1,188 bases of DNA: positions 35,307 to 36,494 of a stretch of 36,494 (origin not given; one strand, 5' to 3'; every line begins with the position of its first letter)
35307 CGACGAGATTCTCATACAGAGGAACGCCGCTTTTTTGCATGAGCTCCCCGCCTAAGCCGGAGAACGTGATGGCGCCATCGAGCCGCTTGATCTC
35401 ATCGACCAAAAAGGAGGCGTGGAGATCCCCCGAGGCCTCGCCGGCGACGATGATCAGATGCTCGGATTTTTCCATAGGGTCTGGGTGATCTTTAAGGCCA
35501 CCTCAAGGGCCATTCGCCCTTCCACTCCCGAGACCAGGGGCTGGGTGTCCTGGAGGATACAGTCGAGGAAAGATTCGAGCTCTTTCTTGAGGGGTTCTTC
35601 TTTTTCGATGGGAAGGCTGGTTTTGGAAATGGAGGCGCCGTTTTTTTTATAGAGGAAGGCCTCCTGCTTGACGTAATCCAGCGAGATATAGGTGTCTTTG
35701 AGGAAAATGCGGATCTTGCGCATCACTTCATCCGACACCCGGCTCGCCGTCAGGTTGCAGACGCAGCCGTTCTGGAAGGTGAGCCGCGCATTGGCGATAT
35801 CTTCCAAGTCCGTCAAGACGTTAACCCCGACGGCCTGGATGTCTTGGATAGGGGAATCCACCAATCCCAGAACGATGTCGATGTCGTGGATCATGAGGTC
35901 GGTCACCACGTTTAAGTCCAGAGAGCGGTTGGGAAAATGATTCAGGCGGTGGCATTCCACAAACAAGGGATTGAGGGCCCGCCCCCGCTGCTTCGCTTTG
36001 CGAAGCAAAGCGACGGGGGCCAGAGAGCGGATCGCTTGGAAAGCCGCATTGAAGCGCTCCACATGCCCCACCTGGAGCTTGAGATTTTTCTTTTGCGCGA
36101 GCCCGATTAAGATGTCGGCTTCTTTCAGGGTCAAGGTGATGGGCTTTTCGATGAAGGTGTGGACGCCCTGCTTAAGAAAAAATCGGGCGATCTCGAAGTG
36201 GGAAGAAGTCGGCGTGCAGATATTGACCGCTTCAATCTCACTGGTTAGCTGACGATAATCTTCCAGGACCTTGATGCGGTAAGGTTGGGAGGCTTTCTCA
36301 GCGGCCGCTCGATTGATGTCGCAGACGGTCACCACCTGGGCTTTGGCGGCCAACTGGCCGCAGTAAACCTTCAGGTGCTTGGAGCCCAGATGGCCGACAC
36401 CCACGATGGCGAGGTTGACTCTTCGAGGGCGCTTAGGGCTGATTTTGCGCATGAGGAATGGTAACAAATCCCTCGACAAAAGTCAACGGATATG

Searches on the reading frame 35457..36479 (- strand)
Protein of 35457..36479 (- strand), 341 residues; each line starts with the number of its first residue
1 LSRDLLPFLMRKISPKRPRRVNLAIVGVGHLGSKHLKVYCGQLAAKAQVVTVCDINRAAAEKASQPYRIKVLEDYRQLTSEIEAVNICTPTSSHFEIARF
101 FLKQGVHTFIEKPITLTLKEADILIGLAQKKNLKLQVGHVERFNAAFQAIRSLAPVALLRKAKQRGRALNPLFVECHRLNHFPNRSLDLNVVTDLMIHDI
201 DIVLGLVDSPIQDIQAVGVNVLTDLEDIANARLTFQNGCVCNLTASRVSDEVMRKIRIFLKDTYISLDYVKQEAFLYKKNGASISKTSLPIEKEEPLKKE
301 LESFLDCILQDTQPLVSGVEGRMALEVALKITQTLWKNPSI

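Call 17: find_homologous_proteins(query=window:35457-36479:-)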
Query window:35457-36479:- (341 aa): 7985 proteins with E <= 0.001 among 8000 candidates; the best 120 are listed.
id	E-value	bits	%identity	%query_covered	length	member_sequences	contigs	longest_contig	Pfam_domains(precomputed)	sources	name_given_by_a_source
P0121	2.7e-214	728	100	97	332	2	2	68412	PF01408.29,PF22725.2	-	-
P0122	1.2e-145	503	70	95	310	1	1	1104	PF01408.29,PF22725.2,PF02894.23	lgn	-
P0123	1.1e-144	500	72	94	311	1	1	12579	PF01408.29,PF22725.2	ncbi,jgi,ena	-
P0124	1.2e-143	496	70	95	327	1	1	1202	PF01408.29,PF22725.2,PF02894.23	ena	-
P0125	5.2e-141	488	69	95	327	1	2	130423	PF01408.29,PF22725.2,PF02894.23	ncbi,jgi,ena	-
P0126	5.3e-141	488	68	95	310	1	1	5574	PF01408.29,PF22725.2,PF02894.23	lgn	-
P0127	9.7e-141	487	70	94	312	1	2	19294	PF01408.29,PF22725.2,PF02894.23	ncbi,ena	-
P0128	1.8e-140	486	69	95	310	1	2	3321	PF01408.29,PF22725.2,PF02894.23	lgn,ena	-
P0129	2.5e-139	482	69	94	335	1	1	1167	PF01408.29,PF22725.2,PF02894.23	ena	-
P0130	2.6e-139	482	67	95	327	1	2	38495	PF01408.29,PF22725.2,PF02894.23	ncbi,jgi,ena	-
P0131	4.4e-139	481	67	95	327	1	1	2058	PF01408.29,PF22725.2,PF02894.23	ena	-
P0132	8.8e-139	480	68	94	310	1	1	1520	PF01408.29,PF22725.2,PF02894.23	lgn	-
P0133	1.1e-137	477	67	94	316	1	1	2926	PF01408.29,PF22725.2,PF02894.23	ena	-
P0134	4.2e-135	468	66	94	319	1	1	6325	PF01408.29,PF22725.2,PF02894.23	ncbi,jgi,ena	-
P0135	1.9e-134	466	65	94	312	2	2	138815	PF01408.29,PF22725.2,PF02894.23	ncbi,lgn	-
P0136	4.7e-134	465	66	94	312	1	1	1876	PF01408.29,PF22725.2,PF02894.23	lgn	-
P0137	1.3e-132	460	65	94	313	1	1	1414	PF01408.29,PF22725.2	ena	-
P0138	4.6e-132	458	65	94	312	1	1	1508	PF01408.29,PF22725.2,PF02894.23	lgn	-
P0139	1.7e-131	456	66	94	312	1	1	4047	PF01408.29,PF22725.2,PF02894.23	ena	-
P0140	1.4e-130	453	65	93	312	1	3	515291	PF01408.29,PF22725.2,PF02894.23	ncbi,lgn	-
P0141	1.9e-130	453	64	94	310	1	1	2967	PF01408.29,PF22725.2,PF02894.23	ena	-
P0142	4.8e-130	452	65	94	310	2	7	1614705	PF02629.26,PF01408.29,PF22725.2,PF02894.23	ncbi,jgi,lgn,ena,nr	ncbi:MAG TPA: Gfo/Idh/MocA family oxidoreductase [Candidatus Omnitrophota bacterium]|nr:Gfo/Idh/MocA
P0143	1.3e-129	450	63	96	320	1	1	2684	PF01408.29,PF22725.2,PF02894.23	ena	-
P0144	3.3e-129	449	63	95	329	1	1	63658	PF01408.29,PF22725.2,PF02894.23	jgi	jgi:predicted dehydrogenase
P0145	4.1e-129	449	64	94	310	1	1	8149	PF01408.29,PF22725.2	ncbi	-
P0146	5.9e-129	448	64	94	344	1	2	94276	PF01408.29,PF22725.2,PF02894.23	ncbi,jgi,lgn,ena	-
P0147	9.4e-129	447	63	94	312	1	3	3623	PF01408.29,PF22725.2,PF02894.23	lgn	-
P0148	1.2e-128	447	65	94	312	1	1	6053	PF01408.29,PF22725.2,PF02894.23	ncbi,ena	-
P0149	1.6e-128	447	65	94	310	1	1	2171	PF01408.29,PF22725.2,PF02894.23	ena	-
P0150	2.3e-128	446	64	90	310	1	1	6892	PF01408.29,PF22725.2,PF02894.23,PF03807.24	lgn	-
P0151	2.7e-128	446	62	94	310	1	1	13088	PF01408.29,PF22725.2,PF02894.23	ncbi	-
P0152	3.4e-128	445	65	94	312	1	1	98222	PF01408.29,PF22725.2,PF02894.23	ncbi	-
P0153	5.7e-128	445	64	94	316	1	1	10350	PF01408.29,PF22725.2,PF02894.23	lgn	-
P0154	5.8e-128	445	64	94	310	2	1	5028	PF01408.29,PF22725.2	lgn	-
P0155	7.6e-128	444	64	94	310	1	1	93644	PF01408.29,PF22725.2,PF02894.23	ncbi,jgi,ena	-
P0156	8.0e-128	444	65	91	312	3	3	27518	PF01408.29,PF22725.2,PF02894.23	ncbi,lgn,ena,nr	ncbi:MAG: hypothetical protein A3C36_06775 [Omnitrophica WOR_2 bacterium RIFCSPHIGHO2_02_FULL_52_10]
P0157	8.2e-128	444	62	94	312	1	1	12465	PF01408.29,PF22725.2,PF02894.23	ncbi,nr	ncbi:MAG: Gfo/Idh/MocA family oxidoreductase [Candidatus Omnitrophica bacterium]|nr:Gfo/Idh/MocA fam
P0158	1.1e-127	444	63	95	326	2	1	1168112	PF01408.29,PF22725.2,PF02894.23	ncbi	ncbi:MAG: Gfo/Idh/MocA family oxidoreductase [Candidatus Omnitrophota bacterium]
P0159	1.2e-127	444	65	94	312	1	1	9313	PF01408.29,PF22725.2,PF02894.23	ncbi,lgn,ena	-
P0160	1.6e-127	443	65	94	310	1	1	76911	PF01408.29,PF22725.2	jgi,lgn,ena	-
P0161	2.1e-127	443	62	94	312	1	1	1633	PF01408.29,PF22725.2,PF02894.23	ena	-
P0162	2.2e-127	443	64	94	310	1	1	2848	PF01408.29,PF22725.2,PF02894.23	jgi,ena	-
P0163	3.9e-127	442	63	95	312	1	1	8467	PF01408.29,PF22725.2,PF02894.23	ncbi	-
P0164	4.8e-127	442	63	94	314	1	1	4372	PF01408.29,PF22725.2,PF02894.23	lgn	-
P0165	5.1e-127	442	62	90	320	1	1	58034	PF01408.29,PF22725.2,PF02894.23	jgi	-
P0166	1.1e-126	441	63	94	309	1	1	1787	PF01408.29,PF22725.2,PF03807.24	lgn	-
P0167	1.2e-126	440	64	94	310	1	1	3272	PF01408.29,PF22725.2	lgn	-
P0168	1.3e-126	440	64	94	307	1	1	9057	PF01408.29,PF22725.2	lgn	-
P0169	2.3e-126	439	61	96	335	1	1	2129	PF01408.29,PF22725.2,PF02894.23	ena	-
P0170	2.8e-126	439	62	94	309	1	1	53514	PF02629.26,PF01408.29,PF22725.2,PF03807.24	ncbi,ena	-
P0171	3.8e-126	439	63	95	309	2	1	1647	PF01408.29,PF22725.2,PF02894.23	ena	-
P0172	4.7e-126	438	63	93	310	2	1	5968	PF01408.29,PF22725.2,PF02894.23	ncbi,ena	-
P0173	5.2e-126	438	61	94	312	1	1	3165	PF01408.29,PF22725.2,PF02894.23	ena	-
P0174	6.5e-126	438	62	94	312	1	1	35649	PF01408.29,PF22725.2,PF02894.23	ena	-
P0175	7.1e-126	438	61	94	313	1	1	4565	PF01408.29,PF22725.2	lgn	-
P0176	7.2e-126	438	62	98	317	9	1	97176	PF01408.29,PF22725.2,PF02894.23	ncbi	-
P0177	8.2e-126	438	62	94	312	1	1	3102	PF01408.29,PF22725.2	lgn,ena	-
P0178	9.8e-126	437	61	94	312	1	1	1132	PF01408.29,PF22725.2,PF02894.23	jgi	jgi:predicted dehydrogenase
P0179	1.1e-125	437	61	93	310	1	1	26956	PF01408.29,PF22725.2,PF02894.23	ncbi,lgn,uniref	ncbi:Oxidoreductase, Gfo/Idh/MocA family [hydrothermal vent metagenome]|uniref:Oxidoreductase, Gfo/I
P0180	1.2e-125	437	62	94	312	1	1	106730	PF01408.29,PF22725.2,PF02894.23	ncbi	-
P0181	1.3e-125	437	62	94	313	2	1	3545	PF01408.29,PF22725.2,PF02894.23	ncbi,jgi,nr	ncbi:MAG TPA: Gfo/Idh/MocA family oxidoreductase [Candidatus Omnitrophota bacterium]|nr:Gfo/Idh/MocA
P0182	2.0e-125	436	62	94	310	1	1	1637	PF01408.29,PF22725.2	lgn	-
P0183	2.2e-125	436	62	94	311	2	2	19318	PF01408.29,PF22725.2,PF02894.23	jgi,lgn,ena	jgi:predicted dehydrogenase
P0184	3.3e-125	436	64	89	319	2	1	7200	PF01408.29,PF22725.2,PF02894.23,PF03807.24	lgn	-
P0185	3.3e-125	436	61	93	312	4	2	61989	PF01408.29,PF22725.2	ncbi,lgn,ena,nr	ncbi:MAG: Gfo/Idh/MocA family oxidoreductase [Candidatus Omnitrophica bacterium]|nr:Gfo/Idh/MocA fam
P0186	3.4e-125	436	60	94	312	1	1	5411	PF01408.29,PF22725.2,PF02894.23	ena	-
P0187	3.7e-125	436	62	94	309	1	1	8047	PF01408.29,PF22725.2,PF02894.23,PF03807.24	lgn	-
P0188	6.1e-125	435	61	94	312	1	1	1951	PF01408.29,PF22725.2,PF02894.23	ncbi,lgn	-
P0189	7.2e-125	435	63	94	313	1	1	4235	PF01408.29,PF22725.2,PF02894.23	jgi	jgi:predicted dehydrogenase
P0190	8.1e-125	434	63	90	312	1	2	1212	PF01408.29,PF22725.2,PF02894.23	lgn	-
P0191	9.7e-125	434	63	90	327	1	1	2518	PF01408.29,PF22725.2,PF02894.23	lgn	-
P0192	1.1e-124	434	61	94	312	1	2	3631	PF01408.29,PF22725.2,PF02894.23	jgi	-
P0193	1.1e-124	434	63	94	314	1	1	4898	PF01408.29,PF22725.2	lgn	-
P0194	1.4e-124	434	60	94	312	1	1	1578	PF01408.29,PF22725.2,PF02894.23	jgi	jgi:predicted dehydrogenase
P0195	1.5e-124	434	64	93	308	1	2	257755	PF01408.29,PF22725.2,PF02894.23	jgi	-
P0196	1.9e-124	433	63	94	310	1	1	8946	PF01408.29,PF22725.2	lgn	-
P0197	2.1e-124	433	61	95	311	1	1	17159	PF01408.29,PF22725.2,PF02894.23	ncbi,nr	ncbi:MAG: Gfo/Idh/MocA family oxidoreductase [Candidatus Omnitrophica bacterium]|nr:Gfo/Idh/MocA fam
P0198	2.5e-124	433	62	91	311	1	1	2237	PF01408.29,PF22725.2,PF02894.23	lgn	-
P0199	2.6e-124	433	63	93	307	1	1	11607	PF01408.29,PF22725.2,PF02894.23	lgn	-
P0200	4.7e-124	432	64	90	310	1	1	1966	PF01408.29,PF22725.2,PF02894.23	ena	-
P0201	5.8e-124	432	62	94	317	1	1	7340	PF01408.29,PF22725.2,PF02894.23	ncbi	-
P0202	6.2e-124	432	63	94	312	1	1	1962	PF01408.29,PF22725.2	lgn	-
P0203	7.2e-124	431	64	93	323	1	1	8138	PF01408.29,PF22725.2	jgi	jgi:predicted dehydrogenase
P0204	8.2e-124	431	62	90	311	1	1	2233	PF01408.29,PF22725.2,PF02894.23,PF03807.24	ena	-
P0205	9.1e-124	431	62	94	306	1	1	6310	PF01408.29,PF22725.2,PF02894.23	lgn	-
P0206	9.7e-124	431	61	93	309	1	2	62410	PF01408.29,PF22725.2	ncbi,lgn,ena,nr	ncbi:MAG: Gfo/Idh/MocA family oxidoreductase [Candidatus Omnitrophica bacterium]|nr:Gfo/Idh/MocA fam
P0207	1.0e-123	431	61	93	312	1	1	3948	PF01408.29,PF22725.2,PF02894.23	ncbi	-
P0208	1.1e-123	431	62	93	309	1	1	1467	PF01408.29,PF22725.2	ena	-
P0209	1.2e-123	431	61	93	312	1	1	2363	PF01408.29,PF22725.2,PF02894.23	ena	-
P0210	1.2e-123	431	62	93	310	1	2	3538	PF01408.29,PF22725.2,PF02894.23,PF03807.24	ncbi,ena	-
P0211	1.2e-123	431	62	94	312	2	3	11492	PF01408.29,PF22725.2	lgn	-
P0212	1.3e-123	430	62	94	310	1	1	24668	PF01408.29,PF22725.2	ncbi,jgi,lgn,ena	ncbi:MAG: Gfo/Idh/MocA family oxidoreductase [Candidatus Omnitrophota bacterium]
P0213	1.4e-123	430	64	92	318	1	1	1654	PF01408.29,PF22725.2,PF02894.23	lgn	-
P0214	1.5e-123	430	61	94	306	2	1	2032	PF01408.29,PF22725.2,PF02894.23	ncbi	-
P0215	1.6e-123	430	61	93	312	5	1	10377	PF01408.29,PF22725.2,PF02894.23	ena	-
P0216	1.7e-123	430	62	94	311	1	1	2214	PF01408.29,PF22725.2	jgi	jgi:predicted dehydrogenase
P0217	1.7e-123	430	61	93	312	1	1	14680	PF02629.26,PF01408.29,PF22725.2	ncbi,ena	-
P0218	1.9e-123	430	63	96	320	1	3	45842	PF01408.29,PF22725.2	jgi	-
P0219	2.2e-123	430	62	94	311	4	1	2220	PF01408.29,PF22725.2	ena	-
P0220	2.2e-123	430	60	93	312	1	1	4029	PF01408.29,PF22725.2,PF02894.23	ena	-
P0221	2.7e-123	429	61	94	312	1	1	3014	PF01408.29,PF22725.2,PF02894.23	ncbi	-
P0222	4.0e-123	429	62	95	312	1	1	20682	PF01408.29,PF22725.2,PF02894.23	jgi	jgi:predicted dehydrogenase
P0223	4.2e-123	429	60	94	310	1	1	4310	PF02629.26,PF01408.29,PF22725.2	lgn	-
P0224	4.4e-123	429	60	94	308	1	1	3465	PF01408.29,PF22725.2,PF02894.23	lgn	-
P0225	5.1e-123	428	62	93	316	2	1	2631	PF01408.29,PF22725.2,PF02894.23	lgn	-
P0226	5.1e-123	428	61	95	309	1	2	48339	PF01408.29,PF22725.2,PF02894.23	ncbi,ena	-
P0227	6.3e-123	428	62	90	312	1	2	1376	PF01408.29,PF22725.2,PF02894.23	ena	-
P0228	7.4e-123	428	63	94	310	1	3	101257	PF01408.29,PF22725.2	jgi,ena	-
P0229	9.3e-123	428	60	93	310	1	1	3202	PF01408.29,PF22725.2,PF02894.23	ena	-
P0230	1.0e-122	427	61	94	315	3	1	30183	PF01408.29,PF22725.2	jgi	jgi:predicted dehydrogenase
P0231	1.1e-122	427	60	89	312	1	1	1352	PF01408.29,PF22725.2,PF02894.23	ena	-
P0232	1.1e-122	427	62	94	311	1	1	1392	PF01408.29,PF22725.2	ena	-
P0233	1.1e-122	427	61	96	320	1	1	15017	PF01408.29,PF22725.2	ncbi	-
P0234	1.2e-122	427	62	94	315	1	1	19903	PF01408.29,PF22725.2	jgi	jgi:predicted dehydrogenase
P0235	1.4e-122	427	63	94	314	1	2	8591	PF01408.29,PF22725.2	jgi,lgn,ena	-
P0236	1.4e-122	427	62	94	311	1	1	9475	PF01408.29,PF22725.2,PF02894.23,PF03807.24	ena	-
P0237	1.4e-122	427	61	93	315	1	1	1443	PF01408.29,PF22725.2,PF02894.23,PF03807.24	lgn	-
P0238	1.5e-122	427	62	94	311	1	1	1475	PF01408.29,PF22725.2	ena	-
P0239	1.6e-122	427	62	93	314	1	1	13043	PF01408.29,PF22725.2,PF02894.23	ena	-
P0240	1.6e-122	427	61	94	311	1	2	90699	PF01408.29,PF22725.2,PF02894.23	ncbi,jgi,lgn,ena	-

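Call 20: find_encoding_contigs(protein=P0121, flank=10000, max_places=4)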
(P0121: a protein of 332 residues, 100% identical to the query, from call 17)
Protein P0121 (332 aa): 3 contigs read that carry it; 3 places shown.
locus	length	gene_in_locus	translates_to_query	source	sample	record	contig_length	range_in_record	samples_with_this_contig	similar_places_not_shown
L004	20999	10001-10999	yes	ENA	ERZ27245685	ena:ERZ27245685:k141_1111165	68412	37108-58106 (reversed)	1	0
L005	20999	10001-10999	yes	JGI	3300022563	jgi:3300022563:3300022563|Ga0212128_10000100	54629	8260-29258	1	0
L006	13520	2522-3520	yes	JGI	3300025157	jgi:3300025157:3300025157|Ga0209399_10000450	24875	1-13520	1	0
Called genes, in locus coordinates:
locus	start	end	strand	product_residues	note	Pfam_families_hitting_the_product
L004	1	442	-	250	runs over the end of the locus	PF00483:NTP_transferase, PF12804:NTP_transf_3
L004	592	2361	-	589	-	PF05524:PEP-utilisers_N, PF00391:PEP-utilizers, PF02896:PEP-utilizers_C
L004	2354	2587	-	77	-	PF00381:PTS-HPr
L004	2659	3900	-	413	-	PF01933:CofD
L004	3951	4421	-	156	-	PF00359:PTS_EIIA_2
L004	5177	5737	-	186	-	PF01765:RRF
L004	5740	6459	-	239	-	PF00696:AA_kinase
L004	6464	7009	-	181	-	PF00889:EF_TS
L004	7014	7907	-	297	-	PF00318:Ribosomal_S2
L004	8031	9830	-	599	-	PF00664:ABC_membrane, PF00005:ABC_tran, PF02463:SMC_N (weak)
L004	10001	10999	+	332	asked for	PF01408:GFO_IDH_MocA, PF22725:GFO_IDH_MocA_C3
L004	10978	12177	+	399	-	PF02684:LpxB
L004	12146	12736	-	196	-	PF01553:Acyltransferase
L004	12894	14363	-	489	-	PF02878:PGM_PMM_I, PF02879:PGM_PMM_II, PF02880:PGM_PMM_III, PF00408:PGM_PMM_IV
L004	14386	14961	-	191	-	PF01467:CTP_transf_like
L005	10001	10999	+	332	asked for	PF01408:GFO_IDH_MocA, PF22725:GFO_IDH_MocA_C3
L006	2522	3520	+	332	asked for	PF01408:GFO_IDH_MocA, PF22725:GFO_IDH_MocA_C3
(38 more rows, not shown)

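Call 81: find_encoding_contigs(protein=P0123, flank=300, max_places=1)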
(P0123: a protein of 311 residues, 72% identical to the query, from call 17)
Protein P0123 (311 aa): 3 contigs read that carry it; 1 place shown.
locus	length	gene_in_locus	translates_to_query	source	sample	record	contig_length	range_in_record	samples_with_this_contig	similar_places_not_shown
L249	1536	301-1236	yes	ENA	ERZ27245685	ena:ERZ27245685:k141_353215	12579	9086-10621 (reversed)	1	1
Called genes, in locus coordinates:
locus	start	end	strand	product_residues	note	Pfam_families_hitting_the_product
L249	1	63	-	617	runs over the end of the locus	PF00664:ABC_membrane, PF00005:ABC_tran, PF02463:SMC_N (weak)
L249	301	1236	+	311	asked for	PF01408:GFO_IDH_MocA, PF22725:GFO_IDH_MocA_C3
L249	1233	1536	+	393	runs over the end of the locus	PF02684:LpxB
